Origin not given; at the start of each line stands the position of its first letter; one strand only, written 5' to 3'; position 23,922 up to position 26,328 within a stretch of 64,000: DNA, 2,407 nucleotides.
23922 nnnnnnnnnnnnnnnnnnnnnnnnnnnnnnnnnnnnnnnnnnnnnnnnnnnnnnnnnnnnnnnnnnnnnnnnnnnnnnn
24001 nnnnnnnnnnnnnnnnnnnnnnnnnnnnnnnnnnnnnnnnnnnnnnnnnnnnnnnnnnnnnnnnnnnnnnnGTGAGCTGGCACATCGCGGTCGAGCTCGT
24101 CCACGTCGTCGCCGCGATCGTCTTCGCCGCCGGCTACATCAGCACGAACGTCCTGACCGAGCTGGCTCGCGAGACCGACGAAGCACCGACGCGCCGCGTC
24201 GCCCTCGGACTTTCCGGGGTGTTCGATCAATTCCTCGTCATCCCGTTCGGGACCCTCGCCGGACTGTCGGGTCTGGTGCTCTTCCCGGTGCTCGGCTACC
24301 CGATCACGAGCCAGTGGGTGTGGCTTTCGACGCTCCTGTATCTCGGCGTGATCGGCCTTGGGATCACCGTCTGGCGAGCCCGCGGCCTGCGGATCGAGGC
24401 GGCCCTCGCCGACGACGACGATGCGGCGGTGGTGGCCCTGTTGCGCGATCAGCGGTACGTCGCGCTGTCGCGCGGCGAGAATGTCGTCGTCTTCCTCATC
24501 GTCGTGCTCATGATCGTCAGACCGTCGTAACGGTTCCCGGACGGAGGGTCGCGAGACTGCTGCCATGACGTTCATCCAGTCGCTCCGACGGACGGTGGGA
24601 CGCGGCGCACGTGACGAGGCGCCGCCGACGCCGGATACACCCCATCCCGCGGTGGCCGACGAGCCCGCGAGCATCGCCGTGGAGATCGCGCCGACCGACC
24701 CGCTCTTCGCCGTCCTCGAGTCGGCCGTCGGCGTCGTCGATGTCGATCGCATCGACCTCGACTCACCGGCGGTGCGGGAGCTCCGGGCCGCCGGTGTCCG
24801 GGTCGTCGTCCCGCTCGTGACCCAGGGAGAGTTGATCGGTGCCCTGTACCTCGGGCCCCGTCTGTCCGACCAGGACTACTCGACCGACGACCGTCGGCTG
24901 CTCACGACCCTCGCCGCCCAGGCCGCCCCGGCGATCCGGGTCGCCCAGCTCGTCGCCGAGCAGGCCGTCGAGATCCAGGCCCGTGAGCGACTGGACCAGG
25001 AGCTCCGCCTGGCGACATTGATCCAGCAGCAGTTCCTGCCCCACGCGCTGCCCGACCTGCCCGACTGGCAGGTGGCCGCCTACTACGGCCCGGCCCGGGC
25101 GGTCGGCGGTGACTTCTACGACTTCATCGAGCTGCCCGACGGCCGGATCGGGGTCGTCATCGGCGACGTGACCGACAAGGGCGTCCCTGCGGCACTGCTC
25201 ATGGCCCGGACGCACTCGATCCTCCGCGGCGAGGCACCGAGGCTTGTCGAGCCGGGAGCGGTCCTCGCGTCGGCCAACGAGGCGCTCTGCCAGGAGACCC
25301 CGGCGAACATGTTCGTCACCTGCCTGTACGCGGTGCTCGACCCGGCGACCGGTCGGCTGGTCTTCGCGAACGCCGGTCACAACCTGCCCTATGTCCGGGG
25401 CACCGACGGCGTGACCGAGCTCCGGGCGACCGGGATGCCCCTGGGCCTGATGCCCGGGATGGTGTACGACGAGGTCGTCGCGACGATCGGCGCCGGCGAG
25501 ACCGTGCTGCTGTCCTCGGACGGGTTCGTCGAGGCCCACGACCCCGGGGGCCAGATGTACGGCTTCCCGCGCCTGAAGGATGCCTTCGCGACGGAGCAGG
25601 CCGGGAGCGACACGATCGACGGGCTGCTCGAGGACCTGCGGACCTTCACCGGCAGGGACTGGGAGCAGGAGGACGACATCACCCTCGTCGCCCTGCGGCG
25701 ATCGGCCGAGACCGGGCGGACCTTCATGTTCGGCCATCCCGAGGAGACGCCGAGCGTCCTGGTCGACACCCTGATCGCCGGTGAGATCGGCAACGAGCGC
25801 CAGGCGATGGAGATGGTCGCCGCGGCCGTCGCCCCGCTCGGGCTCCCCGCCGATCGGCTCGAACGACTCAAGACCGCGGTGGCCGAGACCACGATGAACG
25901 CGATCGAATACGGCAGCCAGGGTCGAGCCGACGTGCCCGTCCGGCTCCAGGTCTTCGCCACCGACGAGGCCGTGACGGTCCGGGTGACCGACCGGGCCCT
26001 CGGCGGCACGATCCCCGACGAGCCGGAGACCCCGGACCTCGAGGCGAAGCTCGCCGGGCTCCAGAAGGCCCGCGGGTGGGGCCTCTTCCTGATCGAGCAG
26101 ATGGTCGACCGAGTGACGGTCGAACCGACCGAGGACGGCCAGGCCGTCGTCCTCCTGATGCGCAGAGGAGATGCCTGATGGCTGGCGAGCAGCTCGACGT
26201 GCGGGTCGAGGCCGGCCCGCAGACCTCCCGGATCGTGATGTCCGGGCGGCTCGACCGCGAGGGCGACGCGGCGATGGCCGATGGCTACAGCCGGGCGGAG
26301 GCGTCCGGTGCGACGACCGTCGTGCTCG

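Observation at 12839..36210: Ten-member expansion of a polytopic membrane family with no output domain (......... / DRRFDR-motif proteins)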

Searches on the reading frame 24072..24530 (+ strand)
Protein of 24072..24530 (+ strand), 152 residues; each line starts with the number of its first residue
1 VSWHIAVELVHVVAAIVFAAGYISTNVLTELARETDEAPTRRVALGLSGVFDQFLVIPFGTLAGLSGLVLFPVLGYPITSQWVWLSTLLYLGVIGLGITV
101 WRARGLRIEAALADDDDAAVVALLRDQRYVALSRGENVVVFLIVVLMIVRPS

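Call 8: search_protein_families(library=pfam, proteins=[window:24072-24530:+], max_evalue=0.01)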
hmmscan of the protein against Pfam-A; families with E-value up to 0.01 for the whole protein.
window:24072-24530:+ (152 aa): 1 family
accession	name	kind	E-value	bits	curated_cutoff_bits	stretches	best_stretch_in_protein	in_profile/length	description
PF10027.14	DUF2269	-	1.4e-13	51.6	28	1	7-151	3-150/150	Predicted integral membrane protein (DUF2269)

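Call 71: search_protein_families(library=ncbifam, proteins=[window:24072-24527:+], max_evalue=0.001)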
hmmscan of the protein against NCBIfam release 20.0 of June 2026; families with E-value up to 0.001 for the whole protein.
window:24072-24527:+ (152 aa): 0 families

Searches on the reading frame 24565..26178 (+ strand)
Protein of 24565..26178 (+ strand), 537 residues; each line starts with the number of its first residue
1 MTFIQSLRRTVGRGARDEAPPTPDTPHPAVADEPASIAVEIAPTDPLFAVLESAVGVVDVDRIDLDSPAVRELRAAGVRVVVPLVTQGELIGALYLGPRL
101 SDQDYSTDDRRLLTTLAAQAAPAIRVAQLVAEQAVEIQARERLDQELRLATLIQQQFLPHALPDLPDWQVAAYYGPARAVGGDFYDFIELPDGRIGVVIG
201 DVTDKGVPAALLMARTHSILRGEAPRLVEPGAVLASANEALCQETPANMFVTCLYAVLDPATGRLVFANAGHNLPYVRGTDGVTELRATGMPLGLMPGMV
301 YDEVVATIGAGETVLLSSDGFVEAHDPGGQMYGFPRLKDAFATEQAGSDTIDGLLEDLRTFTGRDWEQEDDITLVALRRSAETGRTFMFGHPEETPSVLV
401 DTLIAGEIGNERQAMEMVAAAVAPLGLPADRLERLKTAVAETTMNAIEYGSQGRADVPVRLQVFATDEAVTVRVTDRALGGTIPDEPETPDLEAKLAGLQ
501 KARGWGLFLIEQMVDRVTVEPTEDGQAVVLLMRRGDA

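Call 8: search_protein_families(library=pfam, proteins=[window:24565-26178:+], max_evalue=0.01)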
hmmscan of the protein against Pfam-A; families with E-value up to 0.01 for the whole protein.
window:24565-26178:+ (537 aa): 6 families
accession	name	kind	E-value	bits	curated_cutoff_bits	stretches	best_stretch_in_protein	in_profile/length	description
PF07228.17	SpoIIE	-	1.7e-49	168.9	25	1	191-379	1-191/192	Stage II sporulation protein E (SpoIIE)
PF13581.12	HATPase_c_2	-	1.1e-19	71.2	27.4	1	411-530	8-125/127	Histidine kinase-like ATPase domain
PF13185.12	GAF_2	-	1.5e-07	32.1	28.6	1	74-124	89-135/136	GAF domain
PF01590.32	GAF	-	8e-07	30.1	22.4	1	69-124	78-133/133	GAF domain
PF13492.12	GAF_3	-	4.9e-06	27.4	27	1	76-124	80-127/129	GAF domain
PF02518.31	HATPase_c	-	0.0014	19.4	26.4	1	433-527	4-101/111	Histidine kinase-, DNA gyrase B-, and HSP90-like ATPase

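Call 52: find_homologous_proteins(query=window:24565-26175:+, max_evalue=1e-20)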
Query window:24565-26175:+ (537 aa): 8000 proteins with E <= 1e-20 among 8000 candidates; the best 120 are listed.
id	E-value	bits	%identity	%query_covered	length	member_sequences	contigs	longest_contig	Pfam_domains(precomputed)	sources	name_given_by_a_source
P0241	0.0e+0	1169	100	100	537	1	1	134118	PF13185.13,PF01590.33,PF13581.13,PF13492.13,PF07228.18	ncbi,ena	-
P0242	9.3e-283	957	85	100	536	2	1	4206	PF13185.13,PF01590.33,PF13581.13,PF13492.13,PF07228.18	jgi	jgi:serine phosphatase RsbU (regulator of sigma subunit)/anti-sigma regulatory factor (Ser/Thr prote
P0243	1.6e-278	943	83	100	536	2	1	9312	PF13185.13,PF01590.33,PF13581.13,PF13492.13,PF07228.18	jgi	jgi:serine phosphatase RsbU (regulator of sigma subunit)/anti-sigma regulatory factor (Ser/Thr prote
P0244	6.8e-265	898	79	100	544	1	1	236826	PF13185.13,PF01590.33,PF13581.13,PF13492.13,PF07228.18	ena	-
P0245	4.6e-238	809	73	100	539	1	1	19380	PF13185.13,PF01590.33,PF13581.13,PF13492.13,PF07228.18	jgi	jgi:serine phosphatase RsbU (regulator of sigma subunit)/anti-sigma regulatory factor (Ser/Thr prote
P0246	5.4e-238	809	72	100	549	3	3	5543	PF13185.13,PF13581.13,PF13492.13,PF07228.18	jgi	jgi:serine phosphatase RsbU (regulator of sigma subunit)/anti-sigma regulatory factor (Ser/Thr prote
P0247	1.1e-232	792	70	100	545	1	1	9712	PF13185.13,PF01590.33,PF13581.13,PF13492.13,PF07228.18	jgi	jgi:serine phosphatase RsbU (regulator of sigma subunit)/anti-sigma regulatory factor (Ser/Thr prote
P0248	5.5e-232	789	70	99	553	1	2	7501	PF13185.13,PF01590.33,PF13581.13,PF13492.13,PF07228.18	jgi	jgi:serine phosphatase RsbU (regulator of sigma subunit)/anti-sigma regulatory factor (Ser/Thr prote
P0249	9.7e-229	779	70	99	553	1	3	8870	PF13185.13,PF01590.33,PF13581.13,PF13492.13,PF07228.18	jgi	jgi:serine phosphatase RsbU (regulator of sigma subunit)/anti-sigma regulatory factor (Ser/Thr prote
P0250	6.7e-227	773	67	99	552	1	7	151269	PF13185.13,PF01590.33,PF13581.13,PF13492.13,PF07228.18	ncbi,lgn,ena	-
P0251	2.2e-224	764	68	99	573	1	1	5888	PF13185.13,PF01590.33,PF13581.13,PF13492.13,PF07228.18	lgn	-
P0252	4.0e-224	763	68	99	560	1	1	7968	PF13185.13,PF01590.33,PF13581.13,PF13492.13,PF07228.18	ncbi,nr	ncbi:MAG TPA: SpoIIE family protein phosphatase [Candidatus Dormibacteraeota bacterium]|nr:SpoIIE fa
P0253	7.1e-224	763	66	99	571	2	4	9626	PF13185.13,PF13581.13,PF07228.18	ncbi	-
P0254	4.8e-222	757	69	99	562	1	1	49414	PF13185.13,PF01590.33,PF13581.13,PF13492.13,PF07228.18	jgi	jgi:serine phosphatase RsbU (regulator of sigma subunit)/anti-sigma regulatory factor (Ser/Thr prote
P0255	1.4e-218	745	65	99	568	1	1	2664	PF13185.13,PF13581.13,PF02518.32,PF13492.13,PF07228.18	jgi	jgi:serine phosphatase RsbU (regulator of sigma subunit)/anti-sigma regulatory factor (Ser/Thr prote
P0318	1.2e-209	716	64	99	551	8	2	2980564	PF13185.13,PF01590.33,PF13581.13,PF13492.13,PF07228.18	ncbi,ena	-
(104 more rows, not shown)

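Call 53: find_encoding_contigs(protein=P0318, flank=10000, max_places=2)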
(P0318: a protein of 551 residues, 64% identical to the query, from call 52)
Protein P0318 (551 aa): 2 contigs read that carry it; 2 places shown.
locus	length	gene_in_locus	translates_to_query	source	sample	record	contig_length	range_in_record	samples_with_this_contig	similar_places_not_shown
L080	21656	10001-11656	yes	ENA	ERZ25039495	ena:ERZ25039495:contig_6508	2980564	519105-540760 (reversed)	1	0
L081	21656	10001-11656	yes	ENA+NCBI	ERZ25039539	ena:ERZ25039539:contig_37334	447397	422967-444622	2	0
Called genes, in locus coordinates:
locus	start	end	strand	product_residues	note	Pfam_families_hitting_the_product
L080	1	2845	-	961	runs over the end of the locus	PF13374:TPR_10 (faint), PF03704:BTAD, PF07719:TPR_2 (faint), PF13176:TPR_7 (faint), PF13428:TPR_14 (faint), PF13191:AAA_16, PF13401:AAA_22, PF13424:TPR_12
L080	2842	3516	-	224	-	-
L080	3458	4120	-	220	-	-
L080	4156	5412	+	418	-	-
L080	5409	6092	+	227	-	-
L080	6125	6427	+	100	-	-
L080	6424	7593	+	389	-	-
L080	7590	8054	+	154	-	-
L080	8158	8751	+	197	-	-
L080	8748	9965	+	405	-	-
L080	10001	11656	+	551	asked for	PF01590:GAF, PF13492:GAF_3, PF13185:GAF_2, PF07228:SpoIIE, PF13581:HATPase_c_2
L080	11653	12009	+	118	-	PF13466:STAS_2, PF01740:STAS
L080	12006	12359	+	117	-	PF01740:STAS, PF13466:STAS_2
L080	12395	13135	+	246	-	-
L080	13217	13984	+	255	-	-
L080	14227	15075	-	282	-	-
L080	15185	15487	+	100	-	-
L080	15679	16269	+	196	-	PF01381:HTH_3 (weak), PF13560:HTH_31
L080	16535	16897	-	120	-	PF18029:Glyoxalase_6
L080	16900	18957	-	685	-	PF19568:Spore_III_AA, PF13604:AAA_30 (weak), PF03266:NTPase_1 (faint), PF25516:PTPase, PF01424:R3H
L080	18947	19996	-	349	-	-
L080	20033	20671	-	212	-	PF01174:SNO, PF07685:GATase_3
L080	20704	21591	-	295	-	PF01680:SOR_SNZ, PF05690:ThiG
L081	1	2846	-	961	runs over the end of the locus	PF13374:TPR_10 (faint), PF13428:TPR_14 (faint), PF03704:BTAD, PF07719:TPR_2 (faint), PF13176:TPR_7 (faint), PF13191:AAA_16, PF13401:AAA_22, PF13424:TPR_12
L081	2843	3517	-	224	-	-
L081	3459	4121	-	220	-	-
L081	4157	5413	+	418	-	-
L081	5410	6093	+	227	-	-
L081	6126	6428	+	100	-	-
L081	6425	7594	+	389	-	-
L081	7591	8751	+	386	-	-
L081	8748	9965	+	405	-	-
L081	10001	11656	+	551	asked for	PF01590:GAF, PF13492:GAF_3, PF13185:GAF_2, PF07228:SpoIIE, PF13581:HATPase_c_2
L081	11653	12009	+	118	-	PF13466:STAS_2, PF01740:STAS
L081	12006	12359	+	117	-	PF01740:STAS, PF13466:STAS_2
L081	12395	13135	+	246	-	-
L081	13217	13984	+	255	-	-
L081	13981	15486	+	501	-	PF01266:DAO (weak), PF01946:Thi4 (weak), PF12831:FAD_oxidored (weak), PF01593:Amino_oxidase, PF13450:NAD_binding_8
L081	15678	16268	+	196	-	PF01381:HTH_3 (weak), PF13560:HTH_31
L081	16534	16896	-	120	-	PF18029:Glyoxalase_6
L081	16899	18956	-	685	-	PF19568:Spore_III_AA, PF13604:AAA_30 (weak), PF03266:NTPase_1 (faint), PF25516:PTPase, PF01424:R3H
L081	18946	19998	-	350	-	-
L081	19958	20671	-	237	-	PF01174:SNO, PF07685:GATase_3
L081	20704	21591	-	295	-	PF01680:SOR_SNZ, PF05690:ThiG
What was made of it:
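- Checked: Two sibling assemblies, L080 and L081, differ by such breaks (call 53).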

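Call 67: predict_structure(alignment_id=A4)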
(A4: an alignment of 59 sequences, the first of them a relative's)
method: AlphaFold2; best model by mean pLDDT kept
length: 537 residues; sequences in the alignment: 59
mean_pLDDT: 81.8   pTM: 0.52
mean pLDDT of the five models: 81.8, 81.6, 80.8, 80.5, 78.8
residues with pLDDT >= 90: 237; 70-90: 209; 50-70: 43; < 50: 48
segments of 3 or more residues with pLDDT < 50: 1-33, 383-394
pLDDT, mean of each block of 10 residues (from residue 1): 27 30 39 61 92 90 91 91 89 86 82 87 82 82 81 80 89 75 89 93 86 93 95 97 91 96 94 88 86 93 93 89 88 91 83 91 72 90 41 67 92 96 91 95 89 87 92 76 54 71 72 87 79 75
secondary structure, 60 per line:
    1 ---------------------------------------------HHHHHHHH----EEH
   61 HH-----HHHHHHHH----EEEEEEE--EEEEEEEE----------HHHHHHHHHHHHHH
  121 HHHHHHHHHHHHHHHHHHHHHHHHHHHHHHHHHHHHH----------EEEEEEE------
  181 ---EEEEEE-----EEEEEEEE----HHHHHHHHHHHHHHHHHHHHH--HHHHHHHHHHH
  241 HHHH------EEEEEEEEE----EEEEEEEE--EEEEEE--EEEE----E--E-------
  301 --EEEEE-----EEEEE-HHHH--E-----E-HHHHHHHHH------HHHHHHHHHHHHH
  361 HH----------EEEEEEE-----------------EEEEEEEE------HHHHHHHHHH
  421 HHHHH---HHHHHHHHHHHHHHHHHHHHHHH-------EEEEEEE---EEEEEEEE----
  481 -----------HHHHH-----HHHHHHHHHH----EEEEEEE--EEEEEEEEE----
elements in order: H46-53 H68-75 E80-86 E89-96 H107-157 E168-174 E184-189 E195-202 H207-227 H230-244 E251-259 E264-271 E274-279 E282-285 E303-307 E313-317 H319-322 H333-341 H348-362 E373-379 E397-404 H411-425 H429-451 E459-465 E469-476 H492-496 H502-511 E516-522 E525-533
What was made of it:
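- Its N-terminal domain is only a partial GAF (call 67).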

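Call 70: search_protein_families(library=padloc, proteins=[window:24565-26175:+], max_evalue=0.001)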
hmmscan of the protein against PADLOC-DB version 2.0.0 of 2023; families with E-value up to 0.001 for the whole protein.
window:24565-26175:+ (537 aa): 0 families

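Call 71: search_protein_families(library=ncbifam, proteins=[window:24565-26175:+], max_evalue=0.001)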
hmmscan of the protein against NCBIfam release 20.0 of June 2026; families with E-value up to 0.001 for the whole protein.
window:24565-26175:+ (537 aa): 8 families
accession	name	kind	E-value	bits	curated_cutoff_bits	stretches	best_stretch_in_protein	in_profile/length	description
NF038263.1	prot_phos_SiaA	equivalog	4.9e-14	51.8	700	1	133-378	401-656/658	biofilm regulation protein phosphatase SiaA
NF041045.1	RsbA_anti_sig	subfamily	1.3e-10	41.1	210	1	412-532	192-302/303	anti-sigma factor RsbA family regulatory protein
NF045505.1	RR_RssB_Pseudo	equivalog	1.5e-10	40.7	700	1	135-379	143-391/394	two-component system response regulator RssB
TIGR01925.2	spIIAB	equivalog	4.2e-10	39.7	135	1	408-531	11-132/137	anti-sigma F factor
TIGR02865.1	spore_II_E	equivalog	1.3e-07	30.2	490.8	1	179-326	565-712/764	stage II sporulation protein E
NF003144.0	PRK04069.1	equivalog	7e-07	28.8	145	1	423-529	31-138/161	anti-sigma B factor RsbW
TIGR01924.1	rsbW_low_gc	equivalog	1.2e-05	24.8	155.05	1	423-529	31-138/159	anti-sigma B factor RsbW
NF041606.1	dguan_cyc_DgcA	equivalog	0.00014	21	370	1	41-141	82-186/340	diguanylate cyclase DgcA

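Call 74: fold_search(model_id=the predicted structure, library=pdb)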
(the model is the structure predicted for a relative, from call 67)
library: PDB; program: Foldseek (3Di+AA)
matches with E <= 10: 709; with E <= 0.001: 176
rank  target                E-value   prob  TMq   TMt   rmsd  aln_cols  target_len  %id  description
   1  3ke6_A                4.2e-20  1.00  0.41  0.59   9.0       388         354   23  The crystal structure of the RsbU and RsbW domains of Rv1364c from Mycobacterium tuberculosis (released 2010-11-10)
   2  3ke6_B                6.4e-20  1.00  0.39  0.57   9.1       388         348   23  The crystal structure of the RsbU and RsbW domains of Rv1364c from Mycobacterium tuberculosis (released 2010-11-10)
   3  3eq2_B                1.6e-13  1.00  0.40  0.56   9.5       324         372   22  Structure of Hexagonal Crystal form of Pseudomonas aeruginosa RssB (released 2009-10-20)
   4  3f79_B                5.8e-13  1.00  0.35  0.76   5.1       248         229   24  Structure of pseudo-centered cell crystal form of the C-terminal phosphatase domain of P. aeruginosa RssB (released 2009-11-24)
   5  3eq2_A                7.2e-13  1.00  0.39  0.56   3.8       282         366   20  Structure of Hexagonal Crystal form of Pseudomonas aeruginosa RssB (released 2009-10-20)
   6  3f79_F                1.3e-12  1.00  0.34  0.73   7.0       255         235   22  Structure of pseudo-centered cell crystal form of the C-terminal phosphatase domain of P. aeruginosa RssB (released 2009-11-24)
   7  6k4e_A                1.5e-12  1.00  0.40  0.84   2.7       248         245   24  SiaA-PP2C domain of Pseudomonas aeruginosa (released 2019-06-26)
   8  3f79_D                2.2e-12  1.00  0.36  0.77   4.7       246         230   24  Structure of pseudo-centered cell crystal form of the C-terminal phosphatase domain of P. aeruginosa RssB (released 2009-11-24)
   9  3pu9_A                2.3e-12  1.00  0.36  0.78   4.9       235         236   20  Crystal structure of serine/threonine phosphatase Sphaerobacter thermophilus DSM 20745 (released 2010-12-22)
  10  3f7a_B                2.7e-12  1.00  0.38  0.52  12.4       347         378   23  Structure of Orthorhombic crystal form of Pseudomonas aeruginosa RssB (released 2009-11-24)
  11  6k4e_B                2.9e-12  1.00  0.40  0.85   2.6       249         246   24  SiaA-PP2C domain of Pseudomonas aeruginosa (released 2019-06-26)
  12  5ucg_B                9.3e-12  1.00  0.36  0.55  19.4       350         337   18  Structure of the PP2C Phosphatase Domain and a Fragment of the Regulatory Domain of the Cell Fate Determinant SpoIIE f (released 2017-05-31)
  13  3f79_C                1.2e-11  1.00  0.36  0.77   4.2       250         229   24  Structure of pseudo-centered cell crystal form of the C-terminal phosphatase domain of P. aeruginosa RssB (released 2009-11-24)
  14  5mqh                  1.3e-11  1.00  0.33  0.69   5.6       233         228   20  Structure of the Phosphatase Domain of the Cell Fate Determinant SpoIIE from Bacillus subtilis in a crystal form without (released 2017-05-31)
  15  5ucg_A                2.4e-11  1.00  0.35  0.52   3.5       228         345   20  Structure of the PP2C Phosphatase Domain and a Fragment of the Regulatory Domain of the Cell Fate Determinant SpoIIE f (released 2017-05-31)
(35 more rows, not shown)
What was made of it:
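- On Partner-switching system (RsbU/RsbW/RsbV type), applied to the cassette: SpoIIE 1.7e-49 and HATPase_c_2 1.1e-19 (call 8); 3KE6 E 4e-20 (call 74)
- Closest known: Rv1364c of Mycobacterium tuberculosis. Same: The cassette's PP2C-W protein is the same fused phosphatase-kinase unit (Foldseek E 4e-20, call 74).
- PP2C-W best matches the solved RsbU-RsbW structure of Rv1364c, E 4e-20 (call 74).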

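Call 92: search_solved_structures(query=L081:13981-15483:+, max_evalue=0.00001)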
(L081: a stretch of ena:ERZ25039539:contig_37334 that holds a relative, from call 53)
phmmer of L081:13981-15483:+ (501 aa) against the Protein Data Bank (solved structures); distinct sequences matched with E-value up to 0.00001: 0.
